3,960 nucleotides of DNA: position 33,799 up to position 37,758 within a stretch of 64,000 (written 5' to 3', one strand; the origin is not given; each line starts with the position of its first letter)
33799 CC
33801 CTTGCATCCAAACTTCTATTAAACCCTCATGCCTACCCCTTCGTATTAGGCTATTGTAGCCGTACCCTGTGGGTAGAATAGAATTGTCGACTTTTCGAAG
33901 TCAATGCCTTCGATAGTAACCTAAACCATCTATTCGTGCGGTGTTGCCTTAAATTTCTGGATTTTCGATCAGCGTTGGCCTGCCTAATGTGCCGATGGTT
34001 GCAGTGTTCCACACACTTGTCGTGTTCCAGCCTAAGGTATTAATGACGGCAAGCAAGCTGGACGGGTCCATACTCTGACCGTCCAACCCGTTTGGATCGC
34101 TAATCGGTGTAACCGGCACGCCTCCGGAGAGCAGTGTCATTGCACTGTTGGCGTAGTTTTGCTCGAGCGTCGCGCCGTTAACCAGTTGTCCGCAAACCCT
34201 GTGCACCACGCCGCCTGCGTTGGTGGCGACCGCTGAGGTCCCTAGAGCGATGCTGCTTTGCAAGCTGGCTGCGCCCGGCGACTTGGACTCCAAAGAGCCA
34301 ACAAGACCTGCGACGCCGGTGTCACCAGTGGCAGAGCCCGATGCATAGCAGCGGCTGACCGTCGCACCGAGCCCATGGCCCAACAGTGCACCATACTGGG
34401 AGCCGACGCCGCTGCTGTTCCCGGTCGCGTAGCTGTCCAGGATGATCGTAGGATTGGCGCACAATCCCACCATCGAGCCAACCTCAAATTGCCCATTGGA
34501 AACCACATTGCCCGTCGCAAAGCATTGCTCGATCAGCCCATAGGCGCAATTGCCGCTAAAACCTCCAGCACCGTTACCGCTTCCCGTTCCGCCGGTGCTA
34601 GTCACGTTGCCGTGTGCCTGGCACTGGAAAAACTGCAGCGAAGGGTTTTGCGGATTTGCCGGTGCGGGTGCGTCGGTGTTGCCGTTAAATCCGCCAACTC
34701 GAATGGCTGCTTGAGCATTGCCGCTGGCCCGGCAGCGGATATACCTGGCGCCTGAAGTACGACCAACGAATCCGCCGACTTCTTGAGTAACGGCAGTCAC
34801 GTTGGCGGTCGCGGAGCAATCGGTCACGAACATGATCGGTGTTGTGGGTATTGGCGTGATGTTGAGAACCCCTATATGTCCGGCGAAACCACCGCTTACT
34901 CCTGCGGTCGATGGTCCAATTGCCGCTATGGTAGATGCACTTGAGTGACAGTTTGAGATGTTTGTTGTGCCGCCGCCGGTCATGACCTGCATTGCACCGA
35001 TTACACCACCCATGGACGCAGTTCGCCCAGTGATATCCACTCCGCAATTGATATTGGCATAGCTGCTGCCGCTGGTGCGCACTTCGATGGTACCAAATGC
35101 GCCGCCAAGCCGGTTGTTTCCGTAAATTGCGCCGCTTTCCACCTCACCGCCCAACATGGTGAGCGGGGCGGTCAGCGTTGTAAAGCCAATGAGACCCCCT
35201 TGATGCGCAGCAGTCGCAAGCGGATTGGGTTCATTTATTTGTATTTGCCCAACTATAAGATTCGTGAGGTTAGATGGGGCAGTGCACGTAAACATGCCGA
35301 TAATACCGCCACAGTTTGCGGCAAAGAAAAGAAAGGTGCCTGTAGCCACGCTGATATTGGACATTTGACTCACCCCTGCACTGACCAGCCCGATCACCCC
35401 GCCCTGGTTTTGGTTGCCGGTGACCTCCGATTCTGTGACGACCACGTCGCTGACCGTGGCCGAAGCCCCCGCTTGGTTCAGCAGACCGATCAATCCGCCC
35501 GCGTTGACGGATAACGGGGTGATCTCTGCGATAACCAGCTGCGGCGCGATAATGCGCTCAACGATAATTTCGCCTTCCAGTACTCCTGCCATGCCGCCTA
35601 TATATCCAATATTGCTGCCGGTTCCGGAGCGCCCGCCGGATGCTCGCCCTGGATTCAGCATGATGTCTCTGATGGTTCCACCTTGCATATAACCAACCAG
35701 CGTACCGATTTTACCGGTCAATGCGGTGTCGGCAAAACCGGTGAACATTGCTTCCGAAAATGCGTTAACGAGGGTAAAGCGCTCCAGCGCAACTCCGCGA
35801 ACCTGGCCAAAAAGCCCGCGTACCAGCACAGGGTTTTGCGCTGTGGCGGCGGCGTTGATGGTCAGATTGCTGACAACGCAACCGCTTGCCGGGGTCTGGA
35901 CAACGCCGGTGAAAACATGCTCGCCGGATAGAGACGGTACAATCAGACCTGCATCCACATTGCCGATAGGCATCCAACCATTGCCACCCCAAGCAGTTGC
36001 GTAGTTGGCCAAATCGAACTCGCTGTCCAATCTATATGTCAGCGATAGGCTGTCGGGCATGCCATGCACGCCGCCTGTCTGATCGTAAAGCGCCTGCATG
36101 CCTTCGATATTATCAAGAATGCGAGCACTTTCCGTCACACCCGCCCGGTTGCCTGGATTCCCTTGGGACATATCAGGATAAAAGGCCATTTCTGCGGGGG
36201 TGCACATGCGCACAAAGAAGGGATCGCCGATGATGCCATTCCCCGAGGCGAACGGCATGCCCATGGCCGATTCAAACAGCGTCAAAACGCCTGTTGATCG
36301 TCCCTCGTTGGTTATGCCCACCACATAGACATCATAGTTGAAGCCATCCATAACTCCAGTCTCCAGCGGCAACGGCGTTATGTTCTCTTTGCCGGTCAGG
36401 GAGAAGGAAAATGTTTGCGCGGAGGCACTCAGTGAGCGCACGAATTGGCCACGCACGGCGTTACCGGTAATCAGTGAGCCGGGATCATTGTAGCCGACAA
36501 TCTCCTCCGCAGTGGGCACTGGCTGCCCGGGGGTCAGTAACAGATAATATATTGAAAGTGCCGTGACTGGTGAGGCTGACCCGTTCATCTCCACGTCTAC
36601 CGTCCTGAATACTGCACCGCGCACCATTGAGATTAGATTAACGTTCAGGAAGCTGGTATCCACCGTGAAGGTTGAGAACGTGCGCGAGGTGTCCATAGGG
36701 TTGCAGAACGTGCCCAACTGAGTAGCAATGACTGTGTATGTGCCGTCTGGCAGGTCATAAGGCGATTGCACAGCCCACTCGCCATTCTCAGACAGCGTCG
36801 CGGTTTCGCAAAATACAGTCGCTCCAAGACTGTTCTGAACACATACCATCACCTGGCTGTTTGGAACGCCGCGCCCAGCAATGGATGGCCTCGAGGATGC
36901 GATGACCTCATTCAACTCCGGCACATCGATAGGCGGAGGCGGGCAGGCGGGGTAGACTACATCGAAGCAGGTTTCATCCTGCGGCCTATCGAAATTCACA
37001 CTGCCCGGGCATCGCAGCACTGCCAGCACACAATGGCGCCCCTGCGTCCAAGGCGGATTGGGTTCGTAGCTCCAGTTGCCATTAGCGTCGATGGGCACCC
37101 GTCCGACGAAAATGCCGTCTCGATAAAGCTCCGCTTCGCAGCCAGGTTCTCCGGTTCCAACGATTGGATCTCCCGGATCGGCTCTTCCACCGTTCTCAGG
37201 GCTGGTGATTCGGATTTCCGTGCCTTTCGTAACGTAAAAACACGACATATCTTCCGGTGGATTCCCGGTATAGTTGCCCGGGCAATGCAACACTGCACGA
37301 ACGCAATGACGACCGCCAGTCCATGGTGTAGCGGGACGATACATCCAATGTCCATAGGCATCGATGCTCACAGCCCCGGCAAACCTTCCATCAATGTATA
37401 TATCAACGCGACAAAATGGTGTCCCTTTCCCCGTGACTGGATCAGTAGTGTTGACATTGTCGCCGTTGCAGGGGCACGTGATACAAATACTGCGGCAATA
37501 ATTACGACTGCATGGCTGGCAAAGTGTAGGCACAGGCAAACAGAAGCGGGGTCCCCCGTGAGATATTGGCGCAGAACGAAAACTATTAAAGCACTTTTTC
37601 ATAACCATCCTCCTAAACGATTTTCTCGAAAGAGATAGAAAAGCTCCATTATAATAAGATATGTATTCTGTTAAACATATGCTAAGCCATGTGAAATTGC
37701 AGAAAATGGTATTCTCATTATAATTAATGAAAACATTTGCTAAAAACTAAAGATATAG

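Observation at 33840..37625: Single-gene GC-rich island encoding a Cys-rich, signal-peptide-less GLUG/Ig-like repeat protein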

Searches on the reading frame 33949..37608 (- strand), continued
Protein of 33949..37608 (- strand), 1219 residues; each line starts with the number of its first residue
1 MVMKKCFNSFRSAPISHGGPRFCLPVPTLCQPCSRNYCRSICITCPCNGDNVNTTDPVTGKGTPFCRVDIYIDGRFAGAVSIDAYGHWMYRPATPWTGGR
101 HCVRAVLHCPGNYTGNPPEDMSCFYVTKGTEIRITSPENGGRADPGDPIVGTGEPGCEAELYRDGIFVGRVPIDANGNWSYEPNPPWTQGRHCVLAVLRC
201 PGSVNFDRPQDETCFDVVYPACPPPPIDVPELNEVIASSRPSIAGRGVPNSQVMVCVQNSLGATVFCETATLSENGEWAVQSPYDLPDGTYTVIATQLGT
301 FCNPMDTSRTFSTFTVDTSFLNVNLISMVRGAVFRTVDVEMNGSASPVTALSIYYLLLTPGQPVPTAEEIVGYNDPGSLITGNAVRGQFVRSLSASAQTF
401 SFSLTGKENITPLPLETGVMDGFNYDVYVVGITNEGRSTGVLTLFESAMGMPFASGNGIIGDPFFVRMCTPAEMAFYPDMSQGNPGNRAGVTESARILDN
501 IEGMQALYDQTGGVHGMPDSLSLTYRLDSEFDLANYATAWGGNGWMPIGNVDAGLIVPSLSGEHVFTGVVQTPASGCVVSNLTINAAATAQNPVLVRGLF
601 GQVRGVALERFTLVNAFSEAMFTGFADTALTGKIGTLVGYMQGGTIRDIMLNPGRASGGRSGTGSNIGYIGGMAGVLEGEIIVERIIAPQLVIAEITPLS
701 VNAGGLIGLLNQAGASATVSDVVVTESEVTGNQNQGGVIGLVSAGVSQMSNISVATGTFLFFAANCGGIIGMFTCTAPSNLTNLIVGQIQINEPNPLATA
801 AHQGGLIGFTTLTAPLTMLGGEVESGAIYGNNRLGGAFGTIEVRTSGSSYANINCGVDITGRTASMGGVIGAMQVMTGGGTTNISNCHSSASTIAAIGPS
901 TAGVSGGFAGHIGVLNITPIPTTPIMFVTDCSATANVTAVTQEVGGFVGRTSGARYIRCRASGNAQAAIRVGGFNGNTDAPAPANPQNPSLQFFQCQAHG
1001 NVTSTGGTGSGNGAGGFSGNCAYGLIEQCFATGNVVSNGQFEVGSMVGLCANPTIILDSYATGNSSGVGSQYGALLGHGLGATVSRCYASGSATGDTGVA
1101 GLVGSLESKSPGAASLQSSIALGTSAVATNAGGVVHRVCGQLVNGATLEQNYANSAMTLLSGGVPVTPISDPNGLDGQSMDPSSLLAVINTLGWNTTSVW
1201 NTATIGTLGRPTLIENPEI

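Call 14: find_related_loci(query=A1, collection=genome_contigs, flank=10000)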
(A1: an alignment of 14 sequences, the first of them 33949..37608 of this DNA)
Query A1 (1219 aa) in genome_contigs; peptide patterns used: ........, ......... (x = any residue, [..] = any of these).
30 stretches matched a pattern; 17 encode a relative of the query (tblastn E <= 1e-3); 17 distinct loci.
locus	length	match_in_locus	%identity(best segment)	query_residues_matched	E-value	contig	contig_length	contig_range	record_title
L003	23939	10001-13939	78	1-1219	0e+0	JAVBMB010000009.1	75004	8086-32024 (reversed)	MAG: Oscillospiraceae bacterium isolate EPI_MAG_00039 c_000005455060, whole genome shotgun sequence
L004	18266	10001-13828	80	30-1218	0e+0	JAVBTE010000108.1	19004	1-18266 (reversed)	MAG: Eubacteriales bacterium isolate EPI_MAG_00242 c_000004976518, whole genome shotgun sequence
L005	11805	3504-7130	77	23-1218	0e+0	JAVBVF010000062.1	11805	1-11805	MAG: Eubacteriales bacterium isolate EPI_MAG_00301 c_1942238, whole genome shotgun sequence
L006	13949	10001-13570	76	30-1218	0e+0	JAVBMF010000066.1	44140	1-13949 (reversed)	MAG: Eubacteriales bacterium isolate EPI_MAG_00043 c_000001449316, whole genome shotgun sequence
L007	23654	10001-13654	66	5-1218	0e+0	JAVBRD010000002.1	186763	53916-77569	MAG: Eubacteriales bacterium isolate EPI_MAG_00184 c_000010457836, whole genome shotgun sequence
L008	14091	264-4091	67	30-1218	0e+0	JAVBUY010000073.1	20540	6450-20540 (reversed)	MAG: Eubacteriales bacterium isolate EPI_MAG_00294 c_000008179874, whole genome shotgun sequence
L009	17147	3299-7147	76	28-1218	0e+0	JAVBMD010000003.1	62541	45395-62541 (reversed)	MAG: Eubacteriales bacterium isolate EPI_MAG_00041 c_000000901266, whole genome shotgun sequence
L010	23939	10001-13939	78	1-1219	0e+0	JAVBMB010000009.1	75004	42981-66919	MAG: Oscillospiraceae bacterium isolate EPI_MAG_00039 c_000005455060, whole genome shotgun sequence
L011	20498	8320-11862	54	41-1218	0e+0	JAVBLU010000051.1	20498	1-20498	MAG: Eubacteriales bacterium isolate EPI_MAG_00032 c_000002064098, whole genome shotgun sequence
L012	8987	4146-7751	50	21-1218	0e+0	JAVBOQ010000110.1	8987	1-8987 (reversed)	MAG: Eubacteriales bacterium isolate EPI_MAG_00113 c_000012431348, whole genome shotgun sequence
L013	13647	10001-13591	49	31-1217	0e+0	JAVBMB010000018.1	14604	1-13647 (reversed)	MAG: Oscillospiraceae bacterium isolate EPI_MAG_00039 c_000009285041, whole genome shotgun sequence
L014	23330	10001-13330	52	27-1218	0e+0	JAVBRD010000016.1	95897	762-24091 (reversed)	MAG: Eubacteriales bacterium isolate EPI_MAG_00184 c_000008736303, whole genome shotgun sequence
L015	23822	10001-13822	52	25-1218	0e+0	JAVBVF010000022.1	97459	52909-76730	MAG: Eubacteriales bacterium isolate EPI_MAG_00301 c_2425966, whole genome shotgun sequence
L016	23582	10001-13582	53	30-1218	0e+0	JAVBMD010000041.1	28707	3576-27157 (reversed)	MAG: Eubacteriales bacterium isolate EPI_MAG_00041 c_000010613472, whole genome shotgun sequence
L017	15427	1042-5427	50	23-1218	0e+0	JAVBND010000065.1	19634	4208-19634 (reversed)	MAG: Eubacteriales bacterium isolate EPI_MAG_00069 c_000008386251, whole genome shotgun sequence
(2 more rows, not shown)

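Call 22: search_protein_families(library=pfam, alignment_id=A1, max_evalue=0.1)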
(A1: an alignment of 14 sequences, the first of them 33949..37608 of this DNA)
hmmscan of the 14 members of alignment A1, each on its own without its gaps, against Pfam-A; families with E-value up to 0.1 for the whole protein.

A. member 1, window:33949-37608:- (1219 aa): 1 family
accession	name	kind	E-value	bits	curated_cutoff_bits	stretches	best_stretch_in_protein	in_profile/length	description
PF19077.6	Big_13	-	3.8e-12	47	27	1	233-318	21-102/102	Bacterial Ig-like domain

B. families by the number of members that match (of 14 scanned): 7 families
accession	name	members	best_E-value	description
PF19077.6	Big_13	14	1.6e-23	Bacterial Ig-like domain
PF16355.11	DUF4982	8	2.2e-09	Domain of unknown function (DUF4982)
PF07581.17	Glug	6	3e-09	The GLUG motif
PF17957.7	Big_7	2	0.0017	Bacterial Ig domain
PF17936.7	Big_6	1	3.9e-11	Bacterial Ig domain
PF17963.7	Big_9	1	0.031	Bacterial Ig domain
PF25049.1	OB_HELZ2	1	0.094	3'-5' exoribonuclease HELZ2, OB-fold domain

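Call 23: search_solved_structures(query=A1, max_evalue=1, show_alignments=2)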
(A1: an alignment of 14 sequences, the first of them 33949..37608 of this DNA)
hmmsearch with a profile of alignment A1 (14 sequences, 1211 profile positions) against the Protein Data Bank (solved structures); distinct sequences matched with E-value up to 1: 3.
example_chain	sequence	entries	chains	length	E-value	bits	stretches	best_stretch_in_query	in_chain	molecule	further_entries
6xjb_A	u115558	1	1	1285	0.028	15.7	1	652-800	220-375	Immunoglobulin A1 protease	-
7jgj_A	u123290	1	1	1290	0.028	15.7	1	652-800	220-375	Immunoglobulin A1 protease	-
6xja_P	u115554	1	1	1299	0.028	15.6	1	652-800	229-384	Immunoglobulin A1 protease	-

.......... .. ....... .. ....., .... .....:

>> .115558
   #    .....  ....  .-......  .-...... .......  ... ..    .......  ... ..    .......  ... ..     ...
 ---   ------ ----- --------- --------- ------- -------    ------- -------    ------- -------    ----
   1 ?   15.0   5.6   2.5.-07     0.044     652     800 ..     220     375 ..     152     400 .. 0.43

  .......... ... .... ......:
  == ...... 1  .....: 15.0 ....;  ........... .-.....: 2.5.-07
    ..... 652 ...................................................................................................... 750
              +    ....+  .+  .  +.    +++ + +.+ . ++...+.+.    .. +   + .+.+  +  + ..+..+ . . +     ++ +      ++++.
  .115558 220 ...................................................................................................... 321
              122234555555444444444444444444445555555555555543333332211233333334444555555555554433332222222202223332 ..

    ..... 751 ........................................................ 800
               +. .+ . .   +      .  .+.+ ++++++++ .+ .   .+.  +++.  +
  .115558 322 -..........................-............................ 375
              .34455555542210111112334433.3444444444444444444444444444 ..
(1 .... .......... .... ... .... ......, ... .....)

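Call 37: search_protein_families(library=phrogs, proteins=[window:33949-37608:-], max_evalue=0.01)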
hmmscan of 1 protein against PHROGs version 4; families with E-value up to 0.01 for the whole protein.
window:33949-37608:- (1219 aa): 0 families

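Call 88: search_dna_similar(query=window:33952-37602:-, collection=plasmids, mode=protein, max_rows=10)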
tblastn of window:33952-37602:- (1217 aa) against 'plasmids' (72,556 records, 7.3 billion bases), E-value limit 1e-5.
Records with a match: 119; places in all: 346; records where one place covers at least 80% of the query: 0.
Best place of each record, by identity: <60% 119.
By first word of the organism name: Ralstonia 105; Azospirillum 9; Pantoea 2; Salmonella 2; Curtobacterium 1.
By predicted mobility (MOB-suite, as given by PLSDB): mobilizable 100; non-mobilizable 19.
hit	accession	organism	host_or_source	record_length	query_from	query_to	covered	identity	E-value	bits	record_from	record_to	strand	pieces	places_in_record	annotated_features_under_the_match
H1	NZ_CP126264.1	Curtobacterium sp. MCLR17_054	-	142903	39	315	23%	30.8%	2e-11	77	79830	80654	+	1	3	Ig-like domain-containing protein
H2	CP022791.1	Ralstonia solanacearum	Solanum tuberosum,single cell,Potato ...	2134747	13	331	26%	25.6%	5e-6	59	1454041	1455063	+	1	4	hemagglutinin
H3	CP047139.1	Ralstonia solanacearum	Potato,Single cell,tuber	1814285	51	362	26%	25.9%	6e-8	126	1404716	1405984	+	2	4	BapA prefix-like domain-containing protein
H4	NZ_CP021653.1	Ralstonia solanacearum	Solanum lycopersicum,Tomato with ...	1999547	51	362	26%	25.9%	6e-8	126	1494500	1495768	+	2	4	none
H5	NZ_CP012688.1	Ralstonia solanacearum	Solanum commersonii,whole organism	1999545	51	362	26%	25.9%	6e-8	126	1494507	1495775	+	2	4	none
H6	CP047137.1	Ralstonia solanacearum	Potato,Single cell,tuber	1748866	51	362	26%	25.7%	5e-7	124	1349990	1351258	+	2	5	BapA prefix-like domain-containing protein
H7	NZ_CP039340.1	Ralstonia pseudosolanacearum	-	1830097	13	331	26%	25.2%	9e-7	61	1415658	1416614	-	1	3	none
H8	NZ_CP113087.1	Pantoea agglomerans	Red Topaz apple blossom from from ...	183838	52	337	24%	27.2%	6e-7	62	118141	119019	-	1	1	Ig-like domain-containing protein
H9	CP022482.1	Ralstonia solanacearum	peanut,cell culture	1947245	56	362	25%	23.9%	7e-7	62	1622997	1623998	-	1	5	none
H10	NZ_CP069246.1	Ralstonia pseudosolanacearum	Arachis hypogaea,tissue sample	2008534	56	362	25%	23.9%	7e-7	62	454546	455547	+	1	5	none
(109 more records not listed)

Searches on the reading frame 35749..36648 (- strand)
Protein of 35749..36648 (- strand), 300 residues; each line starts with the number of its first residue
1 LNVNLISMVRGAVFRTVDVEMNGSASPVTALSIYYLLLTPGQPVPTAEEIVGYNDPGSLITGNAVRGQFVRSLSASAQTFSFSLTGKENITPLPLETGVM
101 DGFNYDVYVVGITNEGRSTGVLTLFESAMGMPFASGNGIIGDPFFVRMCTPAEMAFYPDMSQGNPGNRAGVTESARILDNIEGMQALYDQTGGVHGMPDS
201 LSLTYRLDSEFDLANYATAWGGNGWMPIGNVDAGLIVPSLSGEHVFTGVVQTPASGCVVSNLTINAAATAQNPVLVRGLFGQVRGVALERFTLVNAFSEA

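Call 100: find_homologous_proteins(query=window:35749-36648:-, max_evalue=0.00001)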
Query window:35749-36648:- (300 aa): 1 proteins with E <= 0.00001 among 2868 candidates.
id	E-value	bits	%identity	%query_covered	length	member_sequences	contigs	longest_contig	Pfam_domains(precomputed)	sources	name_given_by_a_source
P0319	1.1e-14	72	76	18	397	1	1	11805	PF19077.7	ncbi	-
